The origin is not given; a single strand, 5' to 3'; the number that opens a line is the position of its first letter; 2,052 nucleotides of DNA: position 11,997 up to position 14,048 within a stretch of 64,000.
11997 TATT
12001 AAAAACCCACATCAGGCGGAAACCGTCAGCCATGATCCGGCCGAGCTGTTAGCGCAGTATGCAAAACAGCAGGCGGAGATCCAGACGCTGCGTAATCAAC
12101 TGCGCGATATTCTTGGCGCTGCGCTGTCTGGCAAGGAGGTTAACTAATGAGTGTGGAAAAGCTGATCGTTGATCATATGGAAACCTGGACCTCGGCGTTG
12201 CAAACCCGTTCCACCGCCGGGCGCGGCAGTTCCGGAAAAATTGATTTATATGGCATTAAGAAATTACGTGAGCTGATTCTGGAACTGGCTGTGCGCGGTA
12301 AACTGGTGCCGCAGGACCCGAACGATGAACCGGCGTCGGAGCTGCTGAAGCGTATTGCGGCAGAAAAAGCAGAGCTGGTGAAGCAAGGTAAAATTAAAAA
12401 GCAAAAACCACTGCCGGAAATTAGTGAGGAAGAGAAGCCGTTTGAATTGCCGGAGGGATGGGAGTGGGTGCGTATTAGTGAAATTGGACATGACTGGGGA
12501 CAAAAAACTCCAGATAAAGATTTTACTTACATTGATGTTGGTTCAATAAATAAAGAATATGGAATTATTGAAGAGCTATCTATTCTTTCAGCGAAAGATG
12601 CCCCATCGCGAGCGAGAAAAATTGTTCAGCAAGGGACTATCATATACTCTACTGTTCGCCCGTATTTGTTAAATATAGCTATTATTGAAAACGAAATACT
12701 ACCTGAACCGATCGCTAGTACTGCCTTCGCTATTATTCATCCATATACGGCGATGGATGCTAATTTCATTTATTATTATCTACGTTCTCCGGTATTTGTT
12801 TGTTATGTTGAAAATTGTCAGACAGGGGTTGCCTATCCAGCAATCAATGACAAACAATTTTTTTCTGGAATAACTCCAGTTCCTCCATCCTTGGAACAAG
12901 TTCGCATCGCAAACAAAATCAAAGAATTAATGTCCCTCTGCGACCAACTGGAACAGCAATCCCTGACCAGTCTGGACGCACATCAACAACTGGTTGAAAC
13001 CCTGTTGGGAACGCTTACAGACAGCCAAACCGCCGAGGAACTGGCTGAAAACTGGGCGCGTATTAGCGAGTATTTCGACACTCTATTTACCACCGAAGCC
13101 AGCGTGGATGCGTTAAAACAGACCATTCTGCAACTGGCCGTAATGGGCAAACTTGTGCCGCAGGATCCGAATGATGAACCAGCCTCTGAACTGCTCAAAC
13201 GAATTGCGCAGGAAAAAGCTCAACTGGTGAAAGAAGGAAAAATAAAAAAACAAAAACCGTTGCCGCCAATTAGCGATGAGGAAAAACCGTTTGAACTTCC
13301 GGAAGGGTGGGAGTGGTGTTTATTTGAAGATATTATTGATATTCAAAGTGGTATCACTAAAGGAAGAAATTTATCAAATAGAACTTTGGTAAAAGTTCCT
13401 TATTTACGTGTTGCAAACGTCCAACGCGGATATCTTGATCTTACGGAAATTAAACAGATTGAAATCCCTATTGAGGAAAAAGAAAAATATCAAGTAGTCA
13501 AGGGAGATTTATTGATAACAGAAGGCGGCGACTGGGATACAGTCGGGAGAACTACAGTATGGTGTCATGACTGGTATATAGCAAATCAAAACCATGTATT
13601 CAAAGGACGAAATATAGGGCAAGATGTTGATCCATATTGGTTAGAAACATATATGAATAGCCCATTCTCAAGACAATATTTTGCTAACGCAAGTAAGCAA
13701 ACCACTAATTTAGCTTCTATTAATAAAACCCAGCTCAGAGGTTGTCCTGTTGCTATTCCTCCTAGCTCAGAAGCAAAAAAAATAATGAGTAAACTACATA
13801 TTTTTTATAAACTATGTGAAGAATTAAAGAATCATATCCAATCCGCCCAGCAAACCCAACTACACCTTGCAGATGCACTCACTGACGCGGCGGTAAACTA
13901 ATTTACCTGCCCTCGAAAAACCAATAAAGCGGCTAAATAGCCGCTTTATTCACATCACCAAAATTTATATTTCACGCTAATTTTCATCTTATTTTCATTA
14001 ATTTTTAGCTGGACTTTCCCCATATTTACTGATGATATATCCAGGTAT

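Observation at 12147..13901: HsdS carries two long near-identical internal repeats flanking AT-rich target-recognition domains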

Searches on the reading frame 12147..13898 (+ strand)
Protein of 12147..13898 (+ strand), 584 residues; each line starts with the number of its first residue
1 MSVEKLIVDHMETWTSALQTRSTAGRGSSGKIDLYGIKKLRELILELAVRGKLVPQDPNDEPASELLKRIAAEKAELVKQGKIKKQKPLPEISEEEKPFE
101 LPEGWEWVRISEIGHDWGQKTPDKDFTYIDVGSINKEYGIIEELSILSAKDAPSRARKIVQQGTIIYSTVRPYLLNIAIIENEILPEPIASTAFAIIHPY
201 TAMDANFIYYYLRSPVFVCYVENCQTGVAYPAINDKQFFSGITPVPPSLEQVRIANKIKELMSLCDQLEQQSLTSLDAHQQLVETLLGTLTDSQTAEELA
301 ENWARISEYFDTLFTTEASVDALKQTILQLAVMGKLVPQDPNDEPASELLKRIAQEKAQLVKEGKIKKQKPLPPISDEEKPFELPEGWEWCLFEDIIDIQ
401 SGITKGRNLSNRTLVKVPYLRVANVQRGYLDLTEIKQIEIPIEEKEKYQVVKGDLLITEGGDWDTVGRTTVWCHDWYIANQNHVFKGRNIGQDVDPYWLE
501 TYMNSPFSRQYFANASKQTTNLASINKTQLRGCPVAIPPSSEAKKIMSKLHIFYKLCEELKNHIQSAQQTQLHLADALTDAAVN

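Call 4: search_protein_families(library=pfam, proteins=[window:12147-13898:+], max_evalue=0.01)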
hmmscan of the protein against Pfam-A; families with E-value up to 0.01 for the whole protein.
window:12147-13898:+ (584 aa): 2 families
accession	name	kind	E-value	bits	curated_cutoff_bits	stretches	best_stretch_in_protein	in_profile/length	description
PF01420.25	Methylase_S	-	3.8e-19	70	22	2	385-565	1-163/168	Type I restriction modification DNA specificity domain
PF10377.14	ATG11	-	0.0013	19.2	22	0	78-110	105-128/132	Autophagy-related protein 11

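Call 12: search_solved_structures(query=window:12147-13898:+, max_evalue=0.01, show_alignments=2)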
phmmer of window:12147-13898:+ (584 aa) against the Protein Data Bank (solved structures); distinct sequences matched with E-value up to 0.01: 5.
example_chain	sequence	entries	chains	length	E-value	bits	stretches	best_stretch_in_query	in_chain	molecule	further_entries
3okg_A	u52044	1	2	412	1.8e-33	119.3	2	96-270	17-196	Restriction endonuclease S subunits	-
5ybb_D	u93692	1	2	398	2.1e-33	119.1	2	96-269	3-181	Restriction endonuclease S subunits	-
2y7c_A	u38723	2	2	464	3.2e-15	59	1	398-569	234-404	TYPE-1 RESTRICTION ENZYME ECOKI SPECIFICITY PROTEIN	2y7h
8w0p_C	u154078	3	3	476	1.3e-06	30.6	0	160-271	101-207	S.BsaXI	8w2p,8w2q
7vru_C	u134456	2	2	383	2.7e-06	29.6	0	100-267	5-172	Site-specific DNA recognition subunit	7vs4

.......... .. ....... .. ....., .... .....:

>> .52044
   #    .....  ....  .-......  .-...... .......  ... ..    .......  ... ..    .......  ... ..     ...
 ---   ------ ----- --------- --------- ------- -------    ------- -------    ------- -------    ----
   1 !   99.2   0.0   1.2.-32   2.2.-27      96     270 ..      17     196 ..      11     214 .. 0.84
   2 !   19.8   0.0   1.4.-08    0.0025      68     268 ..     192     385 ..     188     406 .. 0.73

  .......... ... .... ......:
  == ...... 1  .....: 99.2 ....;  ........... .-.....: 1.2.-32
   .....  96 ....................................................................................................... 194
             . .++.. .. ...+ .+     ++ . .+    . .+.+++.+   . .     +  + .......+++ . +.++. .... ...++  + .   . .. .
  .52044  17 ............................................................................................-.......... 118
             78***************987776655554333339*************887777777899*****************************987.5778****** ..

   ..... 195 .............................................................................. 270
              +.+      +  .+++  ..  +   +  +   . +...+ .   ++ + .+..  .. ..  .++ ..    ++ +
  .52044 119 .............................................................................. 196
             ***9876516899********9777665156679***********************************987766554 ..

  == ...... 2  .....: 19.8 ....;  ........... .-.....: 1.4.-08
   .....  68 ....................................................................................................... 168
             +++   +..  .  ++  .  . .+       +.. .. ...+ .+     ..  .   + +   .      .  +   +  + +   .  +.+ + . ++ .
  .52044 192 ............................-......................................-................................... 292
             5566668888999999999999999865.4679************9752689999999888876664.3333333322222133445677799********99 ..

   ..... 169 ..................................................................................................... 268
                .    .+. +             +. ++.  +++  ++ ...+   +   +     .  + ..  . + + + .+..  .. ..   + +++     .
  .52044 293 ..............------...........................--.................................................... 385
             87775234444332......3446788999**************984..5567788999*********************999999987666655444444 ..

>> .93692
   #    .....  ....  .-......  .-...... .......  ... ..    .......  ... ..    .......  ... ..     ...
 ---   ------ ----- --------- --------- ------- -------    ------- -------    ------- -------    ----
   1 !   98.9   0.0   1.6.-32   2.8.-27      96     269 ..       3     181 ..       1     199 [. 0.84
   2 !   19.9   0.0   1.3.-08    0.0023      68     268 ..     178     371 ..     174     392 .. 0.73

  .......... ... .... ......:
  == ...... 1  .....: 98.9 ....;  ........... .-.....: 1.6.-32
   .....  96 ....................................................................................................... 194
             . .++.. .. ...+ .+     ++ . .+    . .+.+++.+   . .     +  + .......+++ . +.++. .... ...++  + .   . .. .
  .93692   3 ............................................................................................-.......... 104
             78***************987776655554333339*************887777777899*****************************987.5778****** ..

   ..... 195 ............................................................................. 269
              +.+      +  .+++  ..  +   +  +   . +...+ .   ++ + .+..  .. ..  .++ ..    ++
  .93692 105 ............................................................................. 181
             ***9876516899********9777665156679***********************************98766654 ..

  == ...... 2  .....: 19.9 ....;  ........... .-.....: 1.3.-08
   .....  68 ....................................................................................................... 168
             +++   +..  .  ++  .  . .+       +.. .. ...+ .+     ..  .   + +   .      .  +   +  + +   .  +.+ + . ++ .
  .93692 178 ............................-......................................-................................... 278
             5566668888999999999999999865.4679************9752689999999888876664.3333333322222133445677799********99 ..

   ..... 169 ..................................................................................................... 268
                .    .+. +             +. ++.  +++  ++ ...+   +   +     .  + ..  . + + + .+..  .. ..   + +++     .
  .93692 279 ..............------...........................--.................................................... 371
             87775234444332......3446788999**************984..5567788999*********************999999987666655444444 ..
